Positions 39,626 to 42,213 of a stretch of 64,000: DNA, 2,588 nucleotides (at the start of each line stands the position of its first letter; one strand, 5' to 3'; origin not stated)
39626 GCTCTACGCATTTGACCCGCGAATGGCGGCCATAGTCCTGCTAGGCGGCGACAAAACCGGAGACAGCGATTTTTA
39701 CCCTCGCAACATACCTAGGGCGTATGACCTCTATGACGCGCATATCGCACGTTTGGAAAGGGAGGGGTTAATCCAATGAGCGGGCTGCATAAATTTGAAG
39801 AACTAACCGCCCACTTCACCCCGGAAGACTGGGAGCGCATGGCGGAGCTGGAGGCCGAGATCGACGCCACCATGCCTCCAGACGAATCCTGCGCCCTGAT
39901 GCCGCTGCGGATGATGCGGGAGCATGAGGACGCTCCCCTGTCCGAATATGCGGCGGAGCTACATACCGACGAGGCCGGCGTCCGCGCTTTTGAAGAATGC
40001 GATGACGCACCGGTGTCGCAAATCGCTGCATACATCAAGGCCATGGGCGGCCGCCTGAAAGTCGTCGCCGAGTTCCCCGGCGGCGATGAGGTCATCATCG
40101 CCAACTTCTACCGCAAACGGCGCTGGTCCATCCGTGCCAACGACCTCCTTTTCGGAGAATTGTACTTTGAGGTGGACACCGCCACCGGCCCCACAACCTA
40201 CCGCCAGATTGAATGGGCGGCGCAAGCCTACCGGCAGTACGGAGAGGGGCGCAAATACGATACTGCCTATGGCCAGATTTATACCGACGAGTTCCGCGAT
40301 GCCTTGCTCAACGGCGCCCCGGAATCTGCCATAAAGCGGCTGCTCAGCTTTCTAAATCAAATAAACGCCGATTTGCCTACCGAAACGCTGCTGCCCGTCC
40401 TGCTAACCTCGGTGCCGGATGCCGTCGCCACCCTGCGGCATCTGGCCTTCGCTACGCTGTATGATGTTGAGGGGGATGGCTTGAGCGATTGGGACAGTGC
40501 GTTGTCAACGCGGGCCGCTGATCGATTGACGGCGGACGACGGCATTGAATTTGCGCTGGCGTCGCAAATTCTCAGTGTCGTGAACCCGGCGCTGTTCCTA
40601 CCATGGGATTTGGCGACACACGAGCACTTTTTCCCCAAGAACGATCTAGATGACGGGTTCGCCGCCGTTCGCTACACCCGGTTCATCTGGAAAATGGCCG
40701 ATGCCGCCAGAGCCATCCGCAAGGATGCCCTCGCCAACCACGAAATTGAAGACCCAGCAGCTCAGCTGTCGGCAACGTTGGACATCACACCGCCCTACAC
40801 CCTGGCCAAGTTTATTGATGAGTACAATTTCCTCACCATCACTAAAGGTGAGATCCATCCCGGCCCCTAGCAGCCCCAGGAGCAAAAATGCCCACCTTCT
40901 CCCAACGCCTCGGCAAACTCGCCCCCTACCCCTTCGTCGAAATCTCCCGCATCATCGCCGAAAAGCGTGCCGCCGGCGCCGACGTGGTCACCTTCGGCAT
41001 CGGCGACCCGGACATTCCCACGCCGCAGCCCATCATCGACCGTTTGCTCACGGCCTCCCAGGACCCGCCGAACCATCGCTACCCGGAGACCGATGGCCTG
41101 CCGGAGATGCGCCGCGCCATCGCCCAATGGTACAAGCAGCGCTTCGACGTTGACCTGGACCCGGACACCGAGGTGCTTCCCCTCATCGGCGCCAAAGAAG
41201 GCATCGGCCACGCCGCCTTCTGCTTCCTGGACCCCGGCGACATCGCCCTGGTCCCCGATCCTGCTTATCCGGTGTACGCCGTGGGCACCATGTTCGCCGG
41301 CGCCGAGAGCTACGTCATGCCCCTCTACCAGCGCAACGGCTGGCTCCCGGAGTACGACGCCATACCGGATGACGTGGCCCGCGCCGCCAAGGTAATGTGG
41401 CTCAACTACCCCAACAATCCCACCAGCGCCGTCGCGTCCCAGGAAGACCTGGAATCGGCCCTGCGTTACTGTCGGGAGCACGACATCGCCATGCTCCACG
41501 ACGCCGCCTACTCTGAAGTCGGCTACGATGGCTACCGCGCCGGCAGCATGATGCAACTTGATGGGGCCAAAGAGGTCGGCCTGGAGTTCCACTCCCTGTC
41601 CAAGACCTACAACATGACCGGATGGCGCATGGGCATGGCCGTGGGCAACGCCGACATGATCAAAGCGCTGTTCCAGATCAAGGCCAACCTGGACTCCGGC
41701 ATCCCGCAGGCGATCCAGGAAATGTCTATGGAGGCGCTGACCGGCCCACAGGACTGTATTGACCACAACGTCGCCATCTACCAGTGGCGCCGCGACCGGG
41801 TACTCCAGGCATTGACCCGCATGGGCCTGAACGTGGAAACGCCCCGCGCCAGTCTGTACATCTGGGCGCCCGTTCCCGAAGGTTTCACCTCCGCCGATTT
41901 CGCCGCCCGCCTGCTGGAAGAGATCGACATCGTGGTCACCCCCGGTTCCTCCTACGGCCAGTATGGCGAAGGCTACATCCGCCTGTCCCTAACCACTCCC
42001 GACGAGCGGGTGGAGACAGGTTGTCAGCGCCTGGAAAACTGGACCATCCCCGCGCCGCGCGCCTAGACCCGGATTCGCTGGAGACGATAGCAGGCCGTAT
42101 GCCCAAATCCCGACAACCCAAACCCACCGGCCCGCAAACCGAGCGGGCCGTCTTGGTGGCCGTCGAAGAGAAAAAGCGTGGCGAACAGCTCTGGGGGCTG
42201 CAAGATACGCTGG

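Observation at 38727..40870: Three-gene insert between dapF and dapL: duplicated unknown domain flanking a RelE-like toxin, with one copy fused to the antitoxin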

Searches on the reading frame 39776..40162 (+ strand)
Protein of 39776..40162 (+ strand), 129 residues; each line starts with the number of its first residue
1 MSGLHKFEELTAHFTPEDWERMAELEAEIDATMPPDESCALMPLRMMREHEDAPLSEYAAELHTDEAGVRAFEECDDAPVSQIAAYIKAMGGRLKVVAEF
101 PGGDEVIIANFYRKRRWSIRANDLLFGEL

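Call 42: search_solved_structures(query=window:39776-40162:+, max_evalue=10, show_alignments=2)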
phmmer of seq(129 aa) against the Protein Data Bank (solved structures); distinct sequences matched with E-value up to 10: 3.
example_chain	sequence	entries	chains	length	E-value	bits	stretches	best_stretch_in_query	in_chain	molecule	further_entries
6lty_A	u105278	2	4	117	0.05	17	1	56-102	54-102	Putative antitoxin HigA3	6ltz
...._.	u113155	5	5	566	0.49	13.8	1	41-122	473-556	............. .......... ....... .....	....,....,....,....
7ewc_A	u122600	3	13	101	0.77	13.2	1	42-104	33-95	Putative antitoxin HigA2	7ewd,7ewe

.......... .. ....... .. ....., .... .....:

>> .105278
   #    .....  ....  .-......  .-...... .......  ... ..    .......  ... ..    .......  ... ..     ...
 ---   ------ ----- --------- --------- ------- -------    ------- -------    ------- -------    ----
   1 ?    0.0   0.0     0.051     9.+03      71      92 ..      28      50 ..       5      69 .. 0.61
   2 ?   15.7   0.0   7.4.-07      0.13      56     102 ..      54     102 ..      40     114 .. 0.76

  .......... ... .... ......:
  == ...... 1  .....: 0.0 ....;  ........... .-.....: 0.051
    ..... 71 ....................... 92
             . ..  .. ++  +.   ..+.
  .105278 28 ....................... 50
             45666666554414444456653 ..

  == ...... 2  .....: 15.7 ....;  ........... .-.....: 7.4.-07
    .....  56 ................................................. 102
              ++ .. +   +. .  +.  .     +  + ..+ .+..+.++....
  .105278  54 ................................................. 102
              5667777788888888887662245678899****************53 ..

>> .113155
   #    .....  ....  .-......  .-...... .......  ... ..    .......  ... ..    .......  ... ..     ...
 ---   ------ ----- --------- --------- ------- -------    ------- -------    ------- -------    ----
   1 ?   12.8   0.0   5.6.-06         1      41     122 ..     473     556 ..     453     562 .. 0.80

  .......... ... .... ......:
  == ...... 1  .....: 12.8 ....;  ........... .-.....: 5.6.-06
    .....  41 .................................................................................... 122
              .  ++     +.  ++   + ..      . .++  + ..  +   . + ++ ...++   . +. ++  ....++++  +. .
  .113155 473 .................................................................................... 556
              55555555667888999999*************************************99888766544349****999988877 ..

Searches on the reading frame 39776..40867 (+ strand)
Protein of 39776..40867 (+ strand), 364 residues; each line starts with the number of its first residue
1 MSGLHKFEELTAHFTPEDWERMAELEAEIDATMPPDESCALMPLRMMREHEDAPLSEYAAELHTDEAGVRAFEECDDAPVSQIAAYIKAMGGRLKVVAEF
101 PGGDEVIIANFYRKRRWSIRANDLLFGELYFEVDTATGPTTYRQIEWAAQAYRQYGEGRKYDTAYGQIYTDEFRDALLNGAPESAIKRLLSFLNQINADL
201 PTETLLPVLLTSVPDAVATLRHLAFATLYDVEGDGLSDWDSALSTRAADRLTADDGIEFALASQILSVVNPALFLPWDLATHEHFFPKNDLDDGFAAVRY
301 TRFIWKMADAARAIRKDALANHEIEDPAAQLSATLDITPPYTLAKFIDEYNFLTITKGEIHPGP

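Call 8: search_protein_families(library=pfam, proteins=[window:39776-40867:+], max_evalue=1)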
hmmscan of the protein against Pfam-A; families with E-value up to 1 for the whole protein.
window:39776-40867:+ (364 aa): 1 family
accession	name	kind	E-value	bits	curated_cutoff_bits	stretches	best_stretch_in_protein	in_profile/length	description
PF04270.18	Strep_his_triad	-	0.18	12.2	27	1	252-293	2-40/52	Streptococcal histidine triad protein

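Call 9: search_protein_families(library=ncbifam, proteins=[window:39776-40867:+], max_evalue=1)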
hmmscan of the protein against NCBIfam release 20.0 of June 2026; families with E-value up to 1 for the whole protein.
window:39776-40867:+ (364 aa): 1 family
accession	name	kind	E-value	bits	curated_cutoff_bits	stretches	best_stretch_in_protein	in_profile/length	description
TIGR01363.1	strep_his_triad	subfamily_domain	0.079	11.9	33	1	244-295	176-224/348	pneumococcal-type histidine triad protein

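Call 10: search_protein_families(library=padloc, proteins=[window:39776-40867:+], max_evalue=1)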
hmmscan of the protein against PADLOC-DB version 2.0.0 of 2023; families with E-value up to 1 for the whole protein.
window:39776-40867:+ (364 aa): 0 families

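Call 14: find_homologous_proteins(query=window:39776-40867:+)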
Query window:39776-40867:+ (364 aa): 45 proteins with E <= 0.001 among 8000 candidates.
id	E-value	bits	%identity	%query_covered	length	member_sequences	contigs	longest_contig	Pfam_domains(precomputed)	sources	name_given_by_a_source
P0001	1.9e-243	825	100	100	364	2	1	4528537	-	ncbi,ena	-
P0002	1.5e-210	717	89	98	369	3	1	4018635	-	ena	-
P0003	1.5e-210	717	88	100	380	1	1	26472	-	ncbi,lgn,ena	-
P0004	1.5e-204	697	84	100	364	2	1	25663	-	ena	-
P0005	4.3e-202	689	84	100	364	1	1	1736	-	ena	-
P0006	1.5e-201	687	75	98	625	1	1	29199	-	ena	-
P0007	2.0e-200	684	84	99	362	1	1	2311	-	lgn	-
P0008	5.0e-196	669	82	100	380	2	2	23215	-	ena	-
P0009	7.9e-194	662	82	100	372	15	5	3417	-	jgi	jgi:hypothetical protein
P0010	6.9e-193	659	82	100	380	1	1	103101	-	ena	-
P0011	8.7e-193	659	81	99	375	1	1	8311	-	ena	-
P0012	1.6e-192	658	82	98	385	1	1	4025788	-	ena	-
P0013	3.4e-191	653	81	98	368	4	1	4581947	-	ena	-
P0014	1.4e-190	651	79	100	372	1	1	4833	-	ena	-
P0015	1.8e-185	635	79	100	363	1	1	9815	-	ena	-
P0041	1.4e-104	369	51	100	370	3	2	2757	PF19827.5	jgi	jgi:hypothetical protein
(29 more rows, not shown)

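Call 17: find_encoding_contigs(protein=P0013, flank=6000, max_places=3)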
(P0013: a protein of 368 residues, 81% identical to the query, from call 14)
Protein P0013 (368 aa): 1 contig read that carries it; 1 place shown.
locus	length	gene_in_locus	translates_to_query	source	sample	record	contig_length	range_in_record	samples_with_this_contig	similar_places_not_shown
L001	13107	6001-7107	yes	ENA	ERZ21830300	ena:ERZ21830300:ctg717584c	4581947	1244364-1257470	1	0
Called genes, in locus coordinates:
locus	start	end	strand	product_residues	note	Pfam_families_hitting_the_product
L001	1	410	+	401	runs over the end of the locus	PF01676:Metalloenzyme, PF10143:PhosphMutase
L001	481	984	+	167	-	PF13274:SocA_Panacea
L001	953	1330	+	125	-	-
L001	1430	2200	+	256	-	PF00121:TIM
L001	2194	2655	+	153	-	-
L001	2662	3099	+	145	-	PF01850:PIN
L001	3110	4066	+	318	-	PF01745:IPT (weak), PF01715:IPPT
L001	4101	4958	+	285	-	PF01678:DAP_epimerase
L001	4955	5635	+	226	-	-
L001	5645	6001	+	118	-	PF05973:Gp49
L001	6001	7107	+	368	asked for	-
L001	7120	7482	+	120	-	PF05973:Gp49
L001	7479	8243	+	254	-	PF19827:DUF6308 (weak)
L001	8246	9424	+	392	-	PF00155:Aminotran_1_2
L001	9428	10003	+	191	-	PF05685:Uma2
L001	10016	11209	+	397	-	PF13167:GTP-bdg_N, PF16360:GTP-bdg_M, PF00009:GTP_EFTU (faint), PF01926:MMR_HSR1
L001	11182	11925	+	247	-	PF00149:Metallophos, PF12850:Metallophos_2 (weak)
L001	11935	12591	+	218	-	-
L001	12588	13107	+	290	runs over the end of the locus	PF03069:FmdA_AmdA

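Call 35: predict_structure(alignment_id=A2)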
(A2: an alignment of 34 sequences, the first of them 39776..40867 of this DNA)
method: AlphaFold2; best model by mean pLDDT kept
length: 364 residues; sequences in the alignment: 34
mean_pLDDT: 78.2   pTM: 0.68
mean pLDDT of the five models: 78.2, 74.3, 72.6, 70.1, 59.9
residues with pLDDT >= 90: 121; 70-90: 146; 50-70: 54; < 50: 43
segments of 3 or more residues with pLDDT < 50: 1-5, 26-40, 109-130
pLDDT, mean of each block of 10 residues (from residue 1): 50 75 51 39 69 69 82 80 72 62 59 43 39 74 96 84 87 90 94 84 89 84 89 69 80 84 94 93 87 80 92 97 97 94 96 92 73
secondary structure, 60 per line:
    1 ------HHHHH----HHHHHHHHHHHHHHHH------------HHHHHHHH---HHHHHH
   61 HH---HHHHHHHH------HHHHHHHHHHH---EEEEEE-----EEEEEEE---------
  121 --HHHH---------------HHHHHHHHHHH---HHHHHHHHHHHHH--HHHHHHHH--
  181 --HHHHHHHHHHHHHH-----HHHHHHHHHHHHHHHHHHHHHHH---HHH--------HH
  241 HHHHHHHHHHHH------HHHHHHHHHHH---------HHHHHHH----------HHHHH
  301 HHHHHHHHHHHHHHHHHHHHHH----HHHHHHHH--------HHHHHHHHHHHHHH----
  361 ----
elements in order: H7-11 H16-31 H44-51 H55-62 H66-73 H80-90 E94-99 E105-111 H123-126 H142-152 H156-168 H171-178 H183-196 H202-224 H239-252 H259-269 H279-285 H296-322 H327-334 H343-356

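Call 41: fold_search(model_id=the predicted structure, library=pdb)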
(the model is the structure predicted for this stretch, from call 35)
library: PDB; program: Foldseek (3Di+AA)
matches with E <= 10: 346; with E <= 0.001: 0
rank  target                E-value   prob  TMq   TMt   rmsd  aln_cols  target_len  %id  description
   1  7ewc_C                3.3e-02  1.00  0.17  0.70   2.6        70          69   24  Mycobacterium tuberculosis HigA2 (Form I) (released 2022-03-02)
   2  7ewc_D                4.0e-02  1.00  0.17  0.78   2.1        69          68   25  Mycobacterium tuberculosis HigA2 (Form I) (released 2022-03-02)
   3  7ewc_B                4.4e-02  1.00  0.16  0.72   2.5        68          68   26  Mycobacterium tuberculosis HigA2 (Form I) (released 2022-03-02)
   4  7ewe_E                5.7e-02  1.00  0.17  0.67   3.1        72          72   25  Mycobacterium tuberculosis HigA2 (Form III) (released 2022-03-02)
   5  7ewc_A                9.0e-02  1.00  0.16  0.66   2.7        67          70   24  Mycobacterium tuberculosis HigA2 (Form I) (released 2022-03-02)
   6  2nty_B                1.0e-01  0.09  0.10  0.11  23.8       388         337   12  Rop4-GDP-PRONE8 (released 2007-01-23)
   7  5v5t_D                1.3e-01  0.15  0.12  0.14  21.2       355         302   10  Crystal structure of leucine-rich protein regulator, ElrR, from Enterococcus faecalis (released 2018-09-19)
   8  5v5u_B                2.6e-01  0.12  0.12  0.15  21.6       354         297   11  Crystal structure of leucine-rich protein regulator, ElrR, from Enterococcus faecalis (released 2018-09-19)
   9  2grm_A                3.6e-01  0.11  0.13  0.14  19.7       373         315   11  Crystal structure of PrgX/iCF10 complex (released 2007-04-03)
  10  2awi_A                4.9e-01  0.10  0.13  0.15  20.3       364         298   10  Structure of PrgX Y153C mutant (released 2005-12-06)
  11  2axu_D                5.1e-01  0.11  0.13  0.15  20.3       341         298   10  Structure of PrgX (released 2005-12-06)
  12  2axu_B                5.4e-01  0.10  0.13  0.15  20.4       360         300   12  Structure of PrgX (released 2005-12-06)
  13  9bkk_R                5.6e-01  0.08  0.10  0.11  22.1       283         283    8  Cholecystokinin 1 receptor (CCK1R) sterol 7M mutant, Gq chimera (mGsqi) complex (released 2024-05-22)
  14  2wbl_B                5.9e-01  0.08  0.13  0.14  24.2       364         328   12  Three-dimensional structure of a binary ROP-PRONE complex (released 2009-04-14)
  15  8zwf_A                6.1e-01  0.06  0.11  0.11  29.3       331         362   10  cryoEM structure of JR14a bound C3aR-BRIL-BAG2 complex (released 2025-05-14)
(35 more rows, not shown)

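Call 64: search_protein_families(library=pfam, proteins=[P0041, L001:7479-8240:+], max_evalue=0.1)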
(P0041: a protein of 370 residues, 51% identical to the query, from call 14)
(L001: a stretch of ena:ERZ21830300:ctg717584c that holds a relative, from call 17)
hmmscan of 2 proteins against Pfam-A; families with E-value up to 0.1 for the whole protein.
P0041 (370 aa): 1 family
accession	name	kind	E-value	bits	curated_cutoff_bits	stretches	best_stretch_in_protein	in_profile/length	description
PF19827.4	DUF6308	-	1.1e-05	25.8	27.3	1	223-302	81-148/193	Family of unknown function (DUF6308)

L001:7479-8240:+ (254 aa): 2 families
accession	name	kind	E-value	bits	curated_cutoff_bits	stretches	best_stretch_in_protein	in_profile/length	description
PF19827.4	DUF6308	-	2.5e-06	27.9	27.3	1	101-196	64-158/193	Family of unknown function (DUF6308)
PF14520.12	HHH_5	-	0.083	13.8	27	0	138-157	1-20/57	Helix-hairpin-helix domain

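Call 66: find_encoding_contigs(protein=P0001, flank=3000, max_places=3)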
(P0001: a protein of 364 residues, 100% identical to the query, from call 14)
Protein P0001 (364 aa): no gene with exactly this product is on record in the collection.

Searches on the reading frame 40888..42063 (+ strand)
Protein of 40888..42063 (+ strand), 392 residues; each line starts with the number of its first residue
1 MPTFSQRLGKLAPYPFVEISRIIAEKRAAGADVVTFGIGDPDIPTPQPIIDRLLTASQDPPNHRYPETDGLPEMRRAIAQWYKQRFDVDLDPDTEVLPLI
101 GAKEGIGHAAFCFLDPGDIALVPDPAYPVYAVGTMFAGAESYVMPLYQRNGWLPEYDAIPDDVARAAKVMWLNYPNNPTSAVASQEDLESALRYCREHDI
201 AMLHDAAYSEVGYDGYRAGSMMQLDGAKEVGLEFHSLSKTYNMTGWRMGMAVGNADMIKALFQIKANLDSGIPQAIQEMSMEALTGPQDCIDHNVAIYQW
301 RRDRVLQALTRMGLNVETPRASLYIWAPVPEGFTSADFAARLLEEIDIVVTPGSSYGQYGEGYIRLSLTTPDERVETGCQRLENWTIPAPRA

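Call 81: search_protein_families(library=ncbifam, proteins=[window:40888-42063:+], max_evalue=1e-10)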
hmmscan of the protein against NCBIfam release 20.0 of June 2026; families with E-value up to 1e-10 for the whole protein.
window:40888-42063:+ (392 aa): 57 families (the best 25 are shown)
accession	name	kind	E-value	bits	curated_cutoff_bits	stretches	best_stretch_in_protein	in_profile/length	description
NF006756.0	PRK09276.1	subfamily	1.5e-173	577.2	507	1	3-385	3-385/387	LL-diaminopimelate aminotransferase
TIGR03540.1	DapC_direct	equivalog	2.5e-171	569.8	593.25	1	4-384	2-382/383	LL-diaminopimelate aminotransferase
NF004611.0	PRK05942.1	equivalog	2.8e-126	421.7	628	1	5-386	9-390/394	aspartate aminotransferase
NF005977.0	PRK08068.1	subfamily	1.4e-122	409.7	494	1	5-385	6-386/391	transaminase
NF005815.0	PRK07681.1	equivalog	2.4e-111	372.6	545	1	3-386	4-386/399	LL-diaminopimelate aminotransferase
NF005613.0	PRK07366.1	equivalog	3.5e-111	372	486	1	4-385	3-387/391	LL-diaminopimelate aminotransferase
NF006604.0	PRK09148.1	equivalog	1.8e-108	363.1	648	1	7-382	7-385/406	LL-diaminopimelate aminotransferase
NF006033.0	PRK08175.1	equivalog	3.2e-108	362.3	647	1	6-377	11-385/407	alanine transaminase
NF006387.0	PRK08636.1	equivalog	9.8e-96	321.2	675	1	7-382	9-394/403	LL-diaminopimelate aminotransferase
NF004937.0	PRK06290.1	equivalog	1.9e-82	277.2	585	1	23-358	36-376/410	LL-diaminopimelate aminotransferase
NF041364.1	GntC_guanitoxin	equivalog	6.6e-82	275.3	415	1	36-384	3-355/356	guanitoxin biosynthesis PLP-dependent (S)-gamma-hydroxy-L-arginine cyclodehydratase GntC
TIGR03537.1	DapC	equivalog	2.2e-80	270.2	453.6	1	35-379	4-344/350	succinyldiaminopimelate transaminase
TIGR03538.1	DapC_gpp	equivalog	3.9e-64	217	474.6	1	6-384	3-393/395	succinyldiaminopimelate transaminase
NF041091.1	asp_aminotase_Arch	equivalog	1.4e-60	205.1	550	1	15-385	11-374/376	aspartate aminotransferase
TIGR03539.1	DapC_actino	equivalog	3.7e-60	203.9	355.65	1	13-382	3-356/357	succinyldiaminopimelate transaminase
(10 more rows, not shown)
